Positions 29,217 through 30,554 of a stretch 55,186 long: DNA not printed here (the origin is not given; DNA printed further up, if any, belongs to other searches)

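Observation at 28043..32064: Compact RiPP-type operon with two radical SAM/SPASM maturases and two candidate precursor genes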

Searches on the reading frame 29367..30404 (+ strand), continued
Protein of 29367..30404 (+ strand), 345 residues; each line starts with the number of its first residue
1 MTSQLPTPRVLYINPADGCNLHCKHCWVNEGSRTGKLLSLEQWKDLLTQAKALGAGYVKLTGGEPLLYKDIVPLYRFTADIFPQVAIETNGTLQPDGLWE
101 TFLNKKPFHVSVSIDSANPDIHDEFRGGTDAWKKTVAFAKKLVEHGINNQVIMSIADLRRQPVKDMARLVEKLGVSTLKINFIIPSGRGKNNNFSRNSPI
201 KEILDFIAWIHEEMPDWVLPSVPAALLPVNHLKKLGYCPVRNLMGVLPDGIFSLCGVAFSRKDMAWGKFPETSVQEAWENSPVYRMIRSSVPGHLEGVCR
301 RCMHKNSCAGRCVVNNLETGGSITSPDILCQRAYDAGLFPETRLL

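Call 40: find_related_loci(query=A1, collection=genome_contigs, flank=7000)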
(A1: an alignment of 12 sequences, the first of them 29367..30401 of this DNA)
Query A1 (345 aa) in genome_contigs; peptide patterns used: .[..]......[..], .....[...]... (x = any residue, [..] = any of these).
600 stretches matched a pattern (row limit reached: there are more); 580 encode a relative of the query (tblastn E <= 1e-3); the best 80 are kept; 80 distinct loci.
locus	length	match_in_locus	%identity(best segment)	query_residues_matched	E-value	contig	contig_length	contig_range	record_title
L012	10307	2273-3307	77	1-345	0e+0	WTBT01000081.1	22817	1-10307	MAG: Candidatus Aegiribacteria sp. isolate GLR63 c_000000007332, whole genome shotgun sequence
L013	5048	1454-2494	72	1-345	3e-179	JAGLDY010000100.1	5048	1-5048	MAG: Candidatus Sabulitectum sp. isolate SW_4_48 ROV167.bin.48.fa_100, whole genome shotgun sequence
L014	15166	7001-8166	64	9-345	3e-110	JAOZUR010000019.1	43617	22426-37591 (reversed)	MAG: Candidatus Sabulitectum sp. isolate GMC8.metabat2.149 GMC8_308_length_43617_cov_44.597654, whole genome shotgun seq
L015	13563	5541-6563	45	3-343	2e-101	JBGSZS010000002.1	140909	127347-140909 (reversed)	MAG: Candidatus Fermentibacteraceae bacterium isolate JTS-AC53 k141_3615225, whole genome shotgun sequence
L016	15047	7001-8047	43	6-343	6e-88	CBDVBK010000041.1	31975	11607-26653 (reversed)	MAG TPA_asm: uncultured bacterium isolate SRR22302358_concoct_47 genome assembly, contig: ERZ25746585.300, whole genome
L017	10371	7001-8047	37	4-343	7e-74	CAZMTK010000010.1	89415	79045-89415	MAG TPA_asm: uncultured bacterium isolate binchicken_co27_46 genome assembly, contig: NODE_382_length_89415_cov_54.39619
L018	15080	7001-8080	36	6-345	1e-66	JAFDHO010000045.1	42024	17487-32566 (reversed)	MAG: Deltaproteobacteria bacterium isolate Meg22_1214_Bin_272 Meg22_1214_Bin_272_scaffold_4966, whole genome shotgun seq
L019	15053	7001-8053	36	11-345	2e-66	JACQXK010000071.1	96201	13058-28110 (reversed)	MAG: Candidatus Omnitrophota bacterium isolate NC_groundwater_1513_Pr4_B-0.1um_40_4 SR1-18-B1_scaffold_290684, whole gen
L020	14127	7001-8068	34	1-345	2e-65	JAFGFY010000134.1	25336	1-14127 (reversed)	MAG: Deltaproteobacteria bacterium isolate Zod_Metabat.1351 k87_3599567, whole genome shotgun sequence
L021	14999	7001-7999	36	19-345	5e-65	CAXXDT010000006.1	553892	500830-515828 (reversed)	MAG: uncultured Syntrophobacter sp. isolate 77c4d0fe-ff47-49b2-b771-50e4a4e8458d genome assembly, contig: contig_6, whol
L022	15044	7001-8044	36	11-345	2e-64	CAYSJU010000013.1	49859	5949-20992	MAG TPA_asm: uncultured Planctomycetia bacterium isolate binchicken_co332_75 genome assembly, contig: NODE_43_length_498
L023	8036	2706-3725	35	11-345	3e-64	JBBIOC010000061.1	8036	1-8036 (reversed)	MAG: Candidatus Omnitrophota bacterium isolate RVF170221_bin_270 NODE_1298_length_8036_cov_3.636011, whole genome shotgu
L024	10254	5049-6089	36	11-345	2e-64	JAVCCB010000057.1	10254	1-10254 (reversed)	MAG: Candidatus Tantalella remota isolate MAG_3300035698_1097 Ga0374944_042764, whole genome shotgun sequence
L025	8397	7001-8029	34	10-343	8e-64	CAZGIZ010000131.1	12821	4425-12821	MAG TPA_asm: uncultured Desulfobacteraceae bacterium isolate binchicken_co81_519 genome assembly, contig: NODE_7596_leng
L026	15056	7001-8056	34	5-345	9e-64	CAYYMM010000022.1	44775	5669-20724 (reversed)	MAG TPA_asm: uncultured bacterium isolate binchicken_co20_385 genome assembly, contig: NODE_1889_length_44775_cov_5.2101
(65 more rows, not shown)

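Call 49: search_solved_structures(query=window:29367-30401:+, max_evalue=1e-8)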
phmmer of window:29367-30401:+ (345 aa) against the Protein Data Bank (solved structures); distinct sequences matched with E-value up to 1e-8: 4.
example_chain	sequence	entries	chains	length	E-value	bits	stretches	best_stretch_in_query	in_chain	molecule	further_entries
6efn_A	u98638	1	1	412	4.6e-14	55.5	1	10-188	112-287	Sporulation killing factor maturation protein SkfB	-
7vob_C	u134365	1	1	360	2.5e-12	49.8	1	8-132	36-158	Cytosylglucuronate decarboxylase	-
7voc_C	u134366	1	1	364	2.6e-12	49.8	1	8-132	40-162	Cytosylglucuronate decarboxylase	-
6c8v_A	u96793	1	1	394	5.6e-11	45.4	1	5-331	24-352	Coenzyme PQQ synthesis protein E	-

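Call 58: search_protein_families(library=ncbifam, proteins=[L001:6435-7409:+, L001:4562-6361:-], max_evalue=0.01)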
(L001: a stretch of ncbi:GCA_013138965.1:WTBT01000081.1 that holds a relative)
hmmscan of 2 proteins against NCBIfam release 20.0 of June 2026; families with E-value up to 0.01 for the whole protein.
L001:6435-7409:+ (324 aa): 0 families

L001:4562-6361:- (599 aa): 189 families (the best 25 are shown)
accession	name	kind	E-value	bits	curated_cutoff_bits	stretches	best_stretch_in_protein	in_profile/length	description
TIGR02203.1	MsbA_lipidA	equivalog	1.6e-85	287.8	602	1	83-595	67-570/572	lipid A export permease/ATP-binding protein MsbA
TIGR02204.1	MsbA_rel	hypoth_equivalog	1.4e-82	278.2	780.4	1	54-594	40-575/576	ABC transporter, permease/ATP-binding protein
NF045513.1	HepA_fam_ABC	equivalog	6.1e-74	249.5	725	1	23-594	49-609/610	heterocyst formation ABC transporter subunit HepA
NF010178.0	PRK13657.1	equivalog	2.6e-71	240.8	733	1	255-592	238-568/588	glucan ABC transporter ATP-binding protein/ permease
NF008381.0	PRK11176.1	equivalog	6.8e-69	232.8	867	1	106-595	100-580/582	lipid A ABC transporter ATP-binding protein/permease MsbA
TIGR00958.1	3a01208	subfamily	1.1e-68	232.2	874.6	1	4-590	141-710/711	antigen peptide transporter 2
NF052233.1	CphA_assoc_ABC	equivalog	2.3e-67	227.9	880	1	324-596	481-745/766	cyanophycin metabolism-associated ABC transporter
TIGR03375.1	type_I_sec_LssB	subfamily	4.3e-64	217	693.1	1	159-581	281-689/696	type I secretion system permease/ATPase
TIGR03796.1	NHLM_micro_ABC1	equivalog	6.2e-64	216.4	853.3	1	29-590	154-708/710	NHLP family bacteriocin export ABC transporter peptidase/permease/ATPase subunit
TIGR01846.1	type_I_sec_HlyB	subfamily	1.6e-63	215.1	725.55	1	28-595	142-693/694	type I secretion system permease/ATPase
TIGR03797.1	NHLM_micro_ABC2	equivalog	1.8e-59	201.9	709.4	1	10-592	121-683/686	NHLP bacteriocin export ABC transporter permease/ATPase subunit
TIGR01192.1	chvA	subfamily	2.3e-59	201.5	585.4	1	304-590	287-566/585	glucan export ABC transporter ATP-binding protein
NF008364.0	PRK11160.1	equivalog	1.2e-58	199.2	630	1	157-591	146-572/575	heme ABC transporter ATP-binding protein/permease CydC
TIGR02857.1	CydD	equivalog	5.3e-54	184.1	435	1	318-566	289-529/529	thiol reductant ABC exporter subunit CydD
TIGR02868.1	CydC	equivalog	2e-51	175.2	329.05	2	352-553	334-529/530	thiol reductant ABC exporter subunit CydC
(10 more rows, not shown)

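Call 64: search_protein_families(library=ncbifam, proteins=[P0091, P0082, P0057, P0053, P0031, P0085, L007:10370-11482:-, L010:5030-6004:+], max_evalue=1e-40)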
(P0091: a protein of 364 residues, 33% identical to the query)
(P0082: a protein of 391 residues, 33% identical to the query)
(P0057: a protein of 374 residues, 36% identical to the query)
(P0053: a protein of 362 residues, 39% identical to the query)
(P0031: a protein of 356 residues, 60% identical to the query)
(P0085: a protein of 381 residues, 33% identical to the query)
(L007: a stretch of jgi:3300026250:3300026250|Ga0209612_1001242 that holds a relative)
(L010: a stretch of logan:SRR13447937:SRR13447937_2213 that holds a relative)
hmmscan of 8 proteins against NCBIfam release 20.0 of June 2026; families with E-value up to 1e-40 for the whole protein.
P0091 (364 aa): 1 family
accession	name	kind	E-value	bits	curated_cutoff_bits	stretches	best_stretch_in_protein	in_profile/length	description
TIGR04251.1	SCM_rSAM_ScmF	equivalog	2.5e-161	537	400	1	8-359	2-353/353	SynChlorMet cassette radical SAM/SPASM protein ScmF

P0082 (391 aa): 1 family
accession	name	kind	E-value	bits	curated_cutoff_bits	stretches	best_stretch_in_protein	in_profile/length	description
TIGR04251.1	SCM_rSAM_ScmF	equivalog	2.4e-138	461.4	400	1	25-376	3-353/353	SynChlorMet cassette radical SAM/SPASM protein ScmF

P0057 (374 aa): 4 families
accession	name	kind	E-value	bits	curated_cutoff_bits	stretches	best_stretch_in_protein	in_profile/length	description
TIGR04251.1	SCM_rSAM_ScmF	equivalog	1.8e-91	307.2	400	1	18-367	3-353/353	SynChlorMet cassette radical SAM/SPASM protein ScmF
TIGR04545.1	rSAM_ahbD_hemeb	equivalog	1.3e-46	159.6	500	1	26-353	7-335/339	heme b synthase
TIGR04054.1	rSAM_NirJ1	equivalog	2.9e-41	141.4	650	0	15-209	32-221/387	putative heme d1 biosynthesis radical SAM protein NirJ1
TIGR04055.1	rSAM_NirJ2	equivalog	3.2e-41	141.9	500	0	24-353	5-322/326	putative heme d1 biosynthesis radical SAM protein NirJ2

P0053 (362 aa): 1 family
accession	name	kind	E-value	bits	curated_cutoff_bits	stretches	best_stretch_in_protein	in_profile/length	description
TIGR04251.1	SCM_rSAM_ScmF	equivalog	3.4e-49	168.1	400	1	9-354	2-352/353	SynChlorMet cassette radical SAM/SPASM protein ScmF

P0031 (356 aa): 1 family
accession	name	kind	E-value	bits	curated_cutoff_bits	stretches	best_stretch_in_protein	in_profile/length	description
TIGR04251.1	SCM_rSAM_ScmF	equivalog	2.5e-73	247.5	400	1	16-353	2-353/353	SynChlorMet cassette radical SAM/SPASM protein ScmF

P0085 (381 aa): 2 families
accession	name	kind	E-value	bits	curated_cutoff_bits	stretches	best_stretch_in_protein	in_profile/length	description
TIGR04251.1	SCM_rSAM_ScmF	equivalog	1.4e-182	606.9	400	1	17-368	2-353/353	SynChlorMet cassette radical SAM/SPASM protein ScmF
TIGR04545.1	rSAM_ahbD_hemeb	equivalog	6.4e-44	150.8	500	1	22-344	3-325/339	heme b synthase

L007:10370-11482:- (370 aa): 1 family
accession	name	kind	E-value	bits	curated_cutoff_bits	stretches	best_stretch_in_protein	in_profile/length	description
TIGR04250.1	SCM_rSAM_ScmE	equivalog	6.3e-168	558.3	400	1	7-363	1-357/358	SynChlorMet cassette radical SAM/SPASM protein ScmE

L010:5030-6004:+ (324 aa): 1 family
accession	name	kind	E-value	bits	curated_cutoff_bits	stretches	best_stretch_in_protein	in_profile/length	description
TIGR04250.1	SCM_rSAM_ScmE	equivalog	7.7e-42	143.5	400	1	4-315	32-353/358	SynChlorMet cassette radical SAM/SPASM protein ScmE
